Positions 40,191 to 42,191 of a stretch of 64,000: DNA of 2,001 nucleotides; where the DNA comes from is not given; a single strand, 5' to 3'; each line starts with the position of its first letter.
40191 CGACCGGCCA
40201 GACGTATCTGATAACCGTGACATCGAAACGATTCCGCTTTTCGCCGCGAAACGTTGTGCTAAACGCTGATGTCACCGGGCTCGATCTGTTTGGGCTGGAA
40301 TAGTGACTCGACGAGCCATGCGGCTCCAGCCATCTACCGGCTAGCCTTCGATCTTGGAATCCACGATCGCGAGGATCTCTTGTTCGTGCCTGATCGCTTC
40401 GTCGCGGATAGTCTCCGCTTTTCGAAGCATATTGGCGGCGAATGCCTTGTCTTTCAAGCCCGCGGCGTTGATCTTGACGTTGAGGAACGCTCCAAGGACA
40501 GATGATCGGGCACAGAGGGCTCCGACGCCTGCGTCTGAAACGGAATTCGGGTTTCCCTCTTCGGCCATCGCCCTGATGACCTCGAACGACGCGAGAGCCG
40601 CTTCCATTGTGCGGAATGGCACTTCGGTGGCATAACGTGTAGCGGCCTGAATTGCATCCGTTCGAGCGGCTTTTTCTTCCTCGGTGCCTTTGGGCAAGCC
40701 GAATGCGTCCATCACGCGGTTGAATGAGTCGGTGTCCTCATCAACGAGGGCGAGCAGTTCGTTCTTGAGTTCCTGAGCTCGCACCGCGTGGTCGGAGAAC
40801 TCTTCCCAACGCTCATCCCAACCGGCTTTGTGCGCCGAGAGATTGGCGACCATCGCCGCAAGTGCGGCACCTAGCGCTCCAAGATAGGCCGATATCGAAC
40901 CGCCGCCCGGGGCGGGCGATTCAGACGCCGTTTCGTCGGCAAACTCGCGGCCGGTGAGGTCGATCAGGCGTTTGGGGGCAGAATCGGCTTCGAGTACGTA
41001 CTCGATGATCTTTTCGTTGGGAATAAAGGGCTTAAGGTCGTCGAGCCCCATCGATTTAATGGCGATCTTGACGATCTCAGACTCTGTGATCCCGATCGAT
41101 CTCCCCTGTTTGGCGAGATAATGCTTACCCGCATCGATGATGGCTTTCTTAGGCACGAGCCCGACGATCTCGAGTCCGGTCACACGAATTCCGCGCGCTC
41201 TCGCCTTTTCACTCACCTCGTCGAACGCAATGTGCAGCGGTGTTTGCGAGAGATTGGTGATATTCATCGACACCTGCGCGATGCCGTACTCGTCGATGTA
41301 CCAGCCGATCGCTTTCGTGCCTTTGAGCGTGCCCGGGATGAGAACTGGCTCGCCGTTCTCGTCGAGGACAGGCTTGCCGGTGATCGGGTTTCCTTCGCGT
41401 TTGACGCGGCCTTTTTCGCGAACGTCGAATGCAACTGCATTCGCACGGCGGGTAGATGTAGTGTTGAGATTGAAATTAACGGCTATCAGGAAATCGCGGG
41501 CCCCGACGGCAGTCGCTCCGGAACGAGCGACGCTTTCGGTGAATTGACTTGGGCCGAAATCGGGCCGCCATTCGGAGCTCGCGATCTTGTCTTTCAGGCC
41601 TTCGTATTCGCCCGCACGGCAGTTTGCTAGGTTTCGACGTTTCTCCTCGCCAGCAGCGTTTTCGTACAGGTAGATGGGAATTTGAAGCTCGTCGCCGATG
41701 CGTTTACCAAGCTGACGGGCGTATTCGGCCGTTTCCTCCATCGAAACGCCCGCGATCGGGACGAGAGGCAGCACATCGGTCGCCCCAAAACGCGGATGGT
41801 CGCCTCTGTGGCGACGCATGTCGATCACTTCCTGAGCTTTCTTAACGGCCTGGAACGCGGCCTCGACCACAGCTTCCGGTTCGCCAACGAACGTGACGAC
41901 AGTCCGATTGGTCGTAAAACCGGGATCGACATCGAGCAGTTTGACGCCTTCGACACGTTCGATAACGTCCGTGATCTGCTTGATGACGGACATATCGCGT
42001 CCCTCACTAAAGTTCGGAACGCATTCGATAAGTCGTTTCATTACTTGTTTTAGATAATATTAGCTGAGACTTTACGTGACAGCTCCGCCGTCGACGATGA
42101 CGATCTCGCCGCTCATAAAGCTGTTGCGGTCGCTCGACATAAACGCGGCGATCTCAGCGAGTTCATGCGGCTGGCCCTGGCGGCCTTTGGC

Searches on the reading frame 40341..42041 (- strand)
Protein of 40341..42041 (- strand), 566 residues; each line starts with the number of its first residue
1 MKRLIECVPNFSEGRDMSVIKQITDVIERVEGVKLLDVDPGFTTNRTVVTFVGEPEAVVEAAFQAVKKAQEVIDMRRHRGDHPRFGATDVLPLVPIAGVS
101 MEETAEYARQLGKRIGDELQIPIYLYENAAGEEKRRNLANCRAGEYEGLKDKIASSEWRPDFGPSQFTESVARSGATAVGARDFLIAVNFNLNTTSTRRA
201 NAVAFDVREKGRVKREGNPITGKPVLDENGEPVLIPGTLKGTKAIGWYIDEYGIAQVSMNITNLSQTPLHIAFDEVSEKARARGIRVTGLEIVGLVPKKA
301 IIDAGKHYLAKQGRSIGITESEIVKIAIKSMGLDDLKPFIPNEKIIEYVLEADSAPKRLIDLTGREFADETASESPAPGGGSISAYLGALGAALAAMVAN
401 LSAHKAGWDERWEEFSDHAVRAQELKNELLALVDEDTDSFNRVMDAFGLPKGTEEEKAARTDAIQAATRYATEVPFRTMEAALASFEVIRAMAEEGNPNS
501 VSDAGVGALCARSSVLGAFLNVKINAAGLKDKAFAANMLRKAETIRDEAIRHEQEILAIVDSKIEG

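Call 75: search_protein_families(library=pfam, proteins=[window:40341-42041:-], max_evalue=0.00001)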
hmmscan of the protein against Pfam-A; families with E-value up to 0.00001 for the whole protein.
window:40341-42041:- (566 aa): 3 families
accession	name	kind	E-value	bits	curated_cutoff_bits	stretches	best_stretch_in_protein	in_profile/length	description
PF07837.17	FTCD_N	-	1.7e-71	240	27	1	4-182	1-176/176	Formiminotransferase domain, N-terminal subdomain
PF04961.17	FTCD_C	-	6.8e-66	221.9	24.5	1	365-543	3-181/182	Formiminotransferase-cyclodeaminase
PF02971.19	FTCD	-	1.7e-58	197.1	24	1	184-348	1-145/145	Formiminotransferase domain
